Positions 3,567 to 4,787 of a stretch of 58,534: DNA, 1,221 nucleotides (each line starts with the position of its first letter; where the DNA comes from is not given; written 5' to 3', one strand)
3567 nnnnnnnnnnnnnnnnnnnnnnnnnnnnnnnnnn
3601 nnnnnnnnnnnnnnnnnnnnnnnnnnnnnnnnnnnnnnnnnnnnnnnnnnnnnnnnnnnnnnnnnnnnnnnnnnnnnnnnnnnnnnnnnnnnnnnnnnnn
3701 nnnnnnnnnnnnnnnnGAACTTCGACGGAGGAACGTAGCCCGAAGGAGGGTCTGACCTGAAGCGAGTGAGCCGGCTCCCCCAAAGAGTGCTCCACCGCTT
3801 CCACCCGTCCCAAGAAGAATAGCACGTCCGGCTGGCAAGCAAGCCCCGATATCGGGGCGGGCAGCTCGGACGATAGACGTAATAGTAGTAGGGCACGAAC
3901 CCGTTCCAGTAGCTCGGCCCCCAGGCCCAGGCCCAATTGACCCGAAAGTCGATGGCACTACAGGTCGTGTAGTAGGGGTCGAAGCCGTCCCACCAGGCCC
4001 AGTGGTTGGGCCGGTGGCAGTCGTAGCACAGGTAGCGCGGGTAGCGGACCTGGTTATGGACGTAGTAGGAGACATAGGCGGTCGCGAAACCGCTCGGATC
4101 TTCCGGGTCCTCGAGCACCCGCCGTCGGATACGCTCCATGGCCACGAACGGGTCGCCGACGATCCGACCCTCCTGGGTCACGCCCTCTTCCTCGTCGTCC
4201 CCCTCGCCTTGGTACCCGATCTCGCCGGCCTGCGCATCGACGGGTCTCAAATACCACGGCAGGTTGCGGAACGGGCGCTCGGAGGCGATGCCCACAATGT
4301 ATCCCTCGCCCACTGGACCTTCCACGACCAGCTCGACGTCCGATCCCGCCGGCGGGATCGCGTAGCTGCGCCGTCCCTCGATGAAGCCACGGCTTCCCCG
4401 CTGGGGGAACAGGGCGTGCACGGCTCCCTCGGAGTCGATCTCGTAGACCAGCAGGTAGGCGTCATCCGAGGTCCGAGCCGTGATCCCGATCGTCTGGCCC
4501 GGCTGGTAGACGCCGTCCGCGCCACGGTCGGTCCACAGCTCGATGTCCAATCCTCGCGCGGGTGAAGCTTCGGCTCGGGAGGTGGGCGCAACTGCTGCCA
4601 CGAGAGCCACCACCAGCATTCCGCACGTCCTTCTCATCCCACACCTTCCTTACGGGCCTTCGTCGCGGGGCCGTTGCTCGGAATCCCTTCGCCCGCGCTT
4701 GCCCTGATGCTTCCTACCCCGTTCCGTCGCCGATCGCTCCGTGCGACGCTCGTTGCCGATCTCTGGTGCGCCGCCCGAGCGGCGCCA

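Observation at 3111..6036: A perfect sigma-54 promoter drives an uncharacterised three-gene envelope operon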

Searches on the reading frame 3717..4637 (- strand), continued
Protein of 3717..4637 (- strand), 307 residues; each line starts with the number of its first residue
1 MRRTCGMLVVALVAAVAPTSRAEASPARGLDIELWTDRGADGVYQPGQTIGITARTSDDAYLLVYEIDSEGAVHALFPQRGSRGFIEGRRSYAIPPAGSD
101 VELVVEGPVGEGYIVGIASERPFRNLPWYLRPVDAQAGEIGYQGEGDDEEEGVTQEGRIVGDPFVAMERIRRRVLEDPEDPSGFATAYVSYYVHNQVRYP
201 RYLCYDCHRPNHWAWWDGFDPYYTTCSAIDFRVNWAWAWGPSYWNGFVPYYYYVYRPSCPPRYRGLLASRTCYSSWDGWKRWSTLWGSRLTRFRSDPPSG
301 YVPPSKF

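Call 62: search_protein_families(library=pfam, proteins=[L070:3783-7112:+, L071:12444-15866:+, L074:11595-15017:+, L081:11727-15635:+, L078:5425-7641:-, L071:16292-19717:+, L081:8394-9155:+, L074:7522-8703:+], max_evalue=0.01)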
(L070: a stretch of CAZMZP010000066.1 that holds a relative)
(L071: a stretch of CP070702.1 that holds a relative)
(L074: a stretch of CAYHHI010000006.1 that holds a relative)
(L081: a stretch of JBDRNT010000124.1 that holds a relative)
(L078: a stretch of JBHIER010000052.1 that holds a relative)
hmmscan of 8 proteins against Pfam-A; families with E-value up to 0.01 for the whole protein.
L070:3783-7112:+ (1109 aa): 4 families
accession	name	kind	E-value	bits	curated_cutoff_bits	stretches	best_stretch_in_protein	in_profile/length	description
PF13517.12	FG-GAP_3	-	1.2e-15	58.3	26.9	4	602-669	1-60/61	FG-GAP-like repeat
PF05547.17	Peptidase_M6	-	3.3e-14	53.3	22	1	199-323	160-268/294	Immune inhibitor A peptidase M6, catalytic domain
PF01839.29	FG-GAP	-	6.7e-09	35.9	22.1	1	596-620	3-34/37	FG-GAP repeat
PF18962.6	Por_Secre_tail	-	0.00012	22.7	27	1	1025-1094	3-67/75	Secretion system C-terminal sorting domain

L071:12444-15866:+ (1140 aa): 4 families
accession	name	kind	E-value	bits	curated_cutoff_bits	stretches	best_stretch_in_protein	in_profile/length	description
PF08309.17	LVIVD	-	1.8e-89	293.3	20.2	10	203-243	2-42/42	LVIVD repeat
PF13860.13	FlgD_ig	-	4.9e-07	30.1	27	1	1073-1127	21-75/79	FlgD Ig-like domain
PF21544.3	PorZ_N_b_propeller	-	2.3e-06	28.4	27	0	204-272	80-144/154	TSS9, PorZ, N-terminal beta-propeller domain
PF09826.15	Beta_propel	-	0.0027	17.1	22.4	0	222-262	90-130/495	Beta propeller domain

L074:11595-15017:+ (1140 aa): 9 families
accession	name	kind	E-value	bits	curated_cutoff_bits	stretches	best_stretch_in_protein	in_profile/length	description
PF08448.16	PAS_4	-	4.4e-31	107.8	23.1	3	432-535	1-104/110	PAS fold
PF00989.32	PAS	-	1.4e-18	67.4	22.6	2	173-278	6-111/113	PAS fold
PF02518.31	HATPase_c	-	8.8e-17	62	26.4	1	1029-1137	2-109/111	Histidine kinase-, DNA gyrase B-, and HSP90-like ATPase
PF13426.13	PAS_9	-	4.1e-13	49.9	27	1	439-533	4-98/103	PAS domain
PF13188.13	PAS_8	-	4.3e-10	39.6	21.8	0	553-599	3-51/65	PAS domain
PF13596.12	PAS_10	-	4.4e-06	27.7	22.1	0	171-254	2-82/106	PAS domain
PF01590.32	GAF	-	0.00015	22.8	22.4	1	737-904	4-130/133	GAF domain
PF13589.12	HATPase_c_3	-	0.0013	19.2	25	1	1035-1098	5-62/137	Histidine kinase-, DNA gyrase B-, and HSP90-like ATPase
PF00512.31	HisKA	-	0.003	18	26.9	0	924-983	4-62/66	His Kinase A (phospho-acceptor) domain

L081:11727-15635:+ (1302 aa): 9 families
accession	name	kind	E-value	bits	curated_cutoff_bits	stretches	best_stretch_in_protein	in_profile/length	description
PF08448.16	PAS_4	-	3.2e-34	117.9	23.1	3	446-550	1-105/110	PAS fold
PF00989.32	PAS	-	1.6e-24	86.6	22.6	3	566-657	2-84/113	PAS fold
PF02518.31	HATPase_c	-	4.4e-20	72.6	26.4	1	1192-1300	3-110/111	Histidine kinase-, DNA gyrase B-, and HSP90-like ATPase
PF13426.13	PAS_9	-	1.9e-19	70.3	27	1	453-550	4-101/103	PAS domain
PF13188.13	PAS_8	-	9.8e-06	25.7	21.8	0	566-599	2-35/65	PAS domain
PF13596.12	PAS_10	-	1.4e-05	26.1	22.1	1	185-248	2-64/106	PAS domain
PF01590.32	GAF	-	0.00065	20.7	22.4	0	900-1064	7-130/133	GAF domain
PF24820.1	Diguanyl_cycl_sensor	-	0.0023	18.3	28.1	0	453-499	9-55/109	Diguanylate cyclase-like sensor domain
PF12860.13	PAS_7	-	0.0051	17.4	27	0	571-599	1-29/115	PAS fold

L078:5425-7641:- (738 aa): 5 families
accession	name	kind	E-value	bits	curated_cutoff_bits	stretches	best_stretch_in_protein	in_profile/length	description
PF13860.13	FlgD_ig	-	1.9e-09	37.8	27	1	662-725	10-75/79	FlgD Ig-like domain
PF22073.2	Cep192_D4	-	8.1e-05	23.2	35.5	1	535-640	3-111/112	Cep192 domain 4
PF19527.4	DUF6055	-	0.00013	21.6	27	1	273-368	129-231/417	Family of unknown function (DUF6055)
PF22544.2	HYDIN_VesB_CFA65-like_Ig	-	0.00059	20.4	25.5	1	535-638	2-99/100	HYDIN/CFA65/VesB-like, Ig-like domain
PF15780.11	ASH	-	0.00062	20.3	27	1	541-631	12-97/98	Abnormal spindle-like microcephaly-assoc'd, ASPM-SPD-2-Hydin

L071:16292-19717:+ (1141 aa): 6 families
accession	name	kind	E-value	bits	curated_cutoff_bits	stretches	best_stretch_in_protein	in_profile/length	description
PF04151.21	PPC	-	1.3e-23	84.1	25.9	0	514-575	3-66/70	Bacterial pre-peptidase C-terminal domain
PF13585.12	CHU_C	-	7.1e-06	26.5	27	1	1078-1129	29-74/86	CHU_C Type IX secretion signal domain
PF13860.13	FlgD_ig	-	1e-05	25.9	27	1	1077-1123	24-70/79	FlgD Ig-like domain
PF18962.6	Por_Secre_tail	-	0.0001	22.9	27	1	1058-1138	2-74/75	Secretion system C-terminal sorting domain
PF14524.12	Wzt_C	-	0.00055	20.4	30.4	0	143-179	92-128/143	Wzt C-terminal domain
PF14728.12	PTHB1_GAE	-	0.001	20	27.4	0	481-504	23-46/88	PTHB1 GAE domain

L081:8394-9155:+ (253 aa): 1 family
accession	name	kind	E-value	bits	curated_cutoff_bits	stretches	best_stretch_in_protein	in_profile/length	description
PF11306.15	DUF3108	-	4.8e-40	138.1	26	1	45-243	1-208/209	Protein of unknown function (DUF3108)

L074:7522-8703:+ (393 aa): 17 families
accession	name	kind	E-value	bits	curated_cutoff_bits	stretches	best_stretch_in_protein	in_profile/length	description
PF17785.7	PUA_3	-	3e-22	78.6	22.6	1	8-71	1-64/64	PUA-like domain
PF10672.15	Methyltrans_SAM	-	3.9e-21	76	27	1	172-353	77-255/286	S-adenosylmethionine-dependent methyltransferase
PF13847.12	Methyltransf_31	-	8.2e-14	52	27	1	219-341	4-122/145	Methyltransferase domain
PF13649.12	Methyltransf_25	-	2.8e-10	41.2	27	1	222-296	1-70/97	Methyltransferase domain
PF05175.20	MTS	-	3.2e-10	40.4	23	1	216-359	29-163/170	Methyltransferase small domain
PF03602.21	Cons_hypoth95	-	2.9e-09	37.3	24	1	218-301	41-124/182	Conserved hypothetical protein 95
PF06325.19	PrmA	-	2.3e-07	31.1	22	1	218-295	161-231/296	Ribosomal protein L11 methyltransferase (PrmA)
PF01728.25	FtsJ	-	5.2e-07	30.2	24.1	1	216-334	19-137/181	FtsJ-like methyltransferase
PF08241.18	Methyltransf_11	-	2.5e-06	28.4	21.2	1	224-296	2-66/95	Methyltransferase domain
PF09445.16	Methyltransf_15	-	7.1e-06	26.1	22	1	220-299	2-80/165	RNA cap guanine-N2 methyltransferase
PF01170.24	UPF0020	-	1.8e-05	25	22.3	1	241-310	76-141/197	RMKL-like, methyltransferase domain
PF08242.18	Methyltransf_12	-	4.1e-05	24.7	30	1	227-295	5-70/98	Methyltransferase domain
PF13489.12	Methyltransf_23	-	0.00067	19.9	27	1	208-295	8-86/164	Methyltransferase domain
PF02475.24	TRM5-TYW2_MTfase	-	0.0017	18.8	28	1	183-302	3-116/164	TRM5/TYW2 methyltransferase domain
PF13578.12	Methyltransf_24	-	0.0035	18.6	26.3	0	231-330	12-98/105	Methyltransferase domain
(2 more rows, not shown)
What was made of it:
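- In L074 and L081 the next gene is a PAS/GAF kinase (Pfam, call 62). In distant loci, PorV-like genes lie next to proteins with T9SS-type C-terminal domains (L070, L071, L078; call 62).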

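Call 63: fold_search(model_id=the predicted structure, library=pdb)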
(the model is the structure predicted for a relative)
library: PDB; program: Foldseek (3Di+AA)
matches with E <= 10: 1728; with E <= 0.001: 0
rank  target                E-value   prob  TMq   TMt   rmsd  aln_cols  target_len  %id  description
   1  7x90_F                6.5e-03  0.90  0.12  0.40   6.6       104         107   17  The SARS-CoV-2 receptor binding domain bound with the Fab fragment of a human neutralizing antibody Ab326 (released 2022-12-07)
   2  2znw_A                9.3e-03  0.90  0.12  0.23   6.7       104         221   18  Crystal Structure of ScFv10 in Complex with Hen Egg Lysozyme (released 2009-01-27)
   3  7wvm_B                1.1e-02  0.93  0.12  0.43   6.2       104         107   17  The complex structure of PD-1 and cemiplimab (released 2022-04-20)
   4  8tco_D                1.5e-02  0.25  0.07  0.28  12.5       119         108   13  HCMV Trimer in complex with CS2it1p2_F7K Fab and CS4tt1p1_E3K Fab (released 2023-08-09)
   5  9dpc_L                1.6e-02  0.87  0.12  0.43   6.7       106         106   16  Structure of Fab 297 in complex with influenza H1N1 A/Victoria/4897/2022 neuraminidase (released 2025-03-19)
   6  7x1m_L                1.6e-02  0.82  0.12  0.41   6.9       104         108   18  The complex structure of Omicron BA.1 RBD with BD604, S309,and S304 (released 2022-07-06)
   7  8wae_A                1.7e-02  0.82  0.13  0.43   7.3       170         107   11  Crystal structure of a novel porphyran-binding carbohydrate binding module (released 2024-09-11)
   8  8ejh_K                1.9e-02  0.82  0.12  0.41   5.6        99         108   14  Lassa virus glycoprotein complex (Josiah) bound to 12.1F Fab (released 2023-06-07)
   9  9mlk_L                1.9e-02  0.44  0.09  0.33  10.6       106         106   14  Post-fusion HERV-K Envelope Protein in complex with Kenv-4 Fab (released 2025-07-30)
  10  3g6j_E                2.2e-02  0.33  0.09  0.18  15.1       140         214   13  C3b in complex with a C3b specific Fab (released 2009-03-10)
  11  8e6k_I                2.3e-02  0.80  0.11  0.40   6.6       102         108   18  2H08 Fab in complex with influenza virus neuraminidase from A/Brevig Mission/1/1918 (H1N1) (released 2023-08-09)
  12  9kvd_G                2.6e-02  0.54  0.11  0.35   7.8        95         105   19  Cryo-EM structure of SARS-CoV-2 prototype spike protein in complex with triple-nAb 3G5, 4H5 and 4C11 (released 2025-08-20)
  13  9b9j_H                2.6e-02  0.25  0.08  0.27  12.3       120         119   10  Integrin alpha-5 beta-1 in complex with BIIG2 Fab (released 2025-02-05)
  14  9fyt_D                2.7e-02  0.84  0.11  0.39   5.7       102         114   17  mAbs in complex with cobratoxin at pH 4.5 (released 2025-07-16)
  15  2znx_A                3.3e-02  0.75  0.12  0.23   6.7       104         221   18  5-Fluorotryptophan Incorporated ScFv10 Complexed to Hen Egg Lysozyme (released 2009-01-27)
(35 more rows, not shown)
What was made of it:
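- Tried and rejected: Foldseek on that model returned generic Ig folds and nothing at E<=0.001 (call 63).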

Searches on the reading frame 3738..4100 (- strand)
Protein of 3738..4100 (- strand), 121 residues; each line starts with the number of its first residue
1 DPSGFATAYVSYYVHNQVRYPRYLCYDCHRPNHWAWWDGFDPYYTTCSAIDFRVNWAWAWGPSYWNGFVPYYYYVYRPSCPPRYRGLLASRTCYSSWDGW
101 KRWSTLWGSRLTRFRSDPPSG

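Call 53: search_protein_representatives(protein=window:3738-4100:-)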
Query: 121 residues. Proteins with E-value up to 0.001 (for the whole library): 68; up to 1e-10: 37; up to 1e-30: 26. The best 68 are listed.
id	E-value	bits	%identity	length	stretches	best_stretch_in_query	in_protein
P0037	2.6e-55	203.0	71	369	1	1-121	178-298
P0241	1.0e-52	194.6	66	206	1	4-121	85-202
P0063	1.7e-50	187.3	66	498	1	2-121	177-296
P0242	1.6e-48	180.9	66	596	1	2-121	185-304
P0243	1.4e-47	177.9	63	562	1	1-119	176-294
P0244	5.3e-47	176.0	65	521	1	2-121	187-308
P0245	1.2e-45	171.7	66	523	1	2-119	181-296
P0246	1.4e-45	171.4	62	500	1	3-118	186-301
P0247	2.6e-45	170.5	66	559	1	1-121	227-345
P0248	3.2e-45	170.2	63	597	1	2-121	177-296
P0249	7.0e-45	169.1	68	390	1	1-119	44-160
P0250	1.3e-44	168.3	64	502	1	2-121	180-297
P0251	3.7e-44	166.8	66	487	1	1-121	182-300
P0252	3.9e-44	166.7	67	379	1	3-119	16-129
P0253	5.5e-44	166.2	64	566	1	1-119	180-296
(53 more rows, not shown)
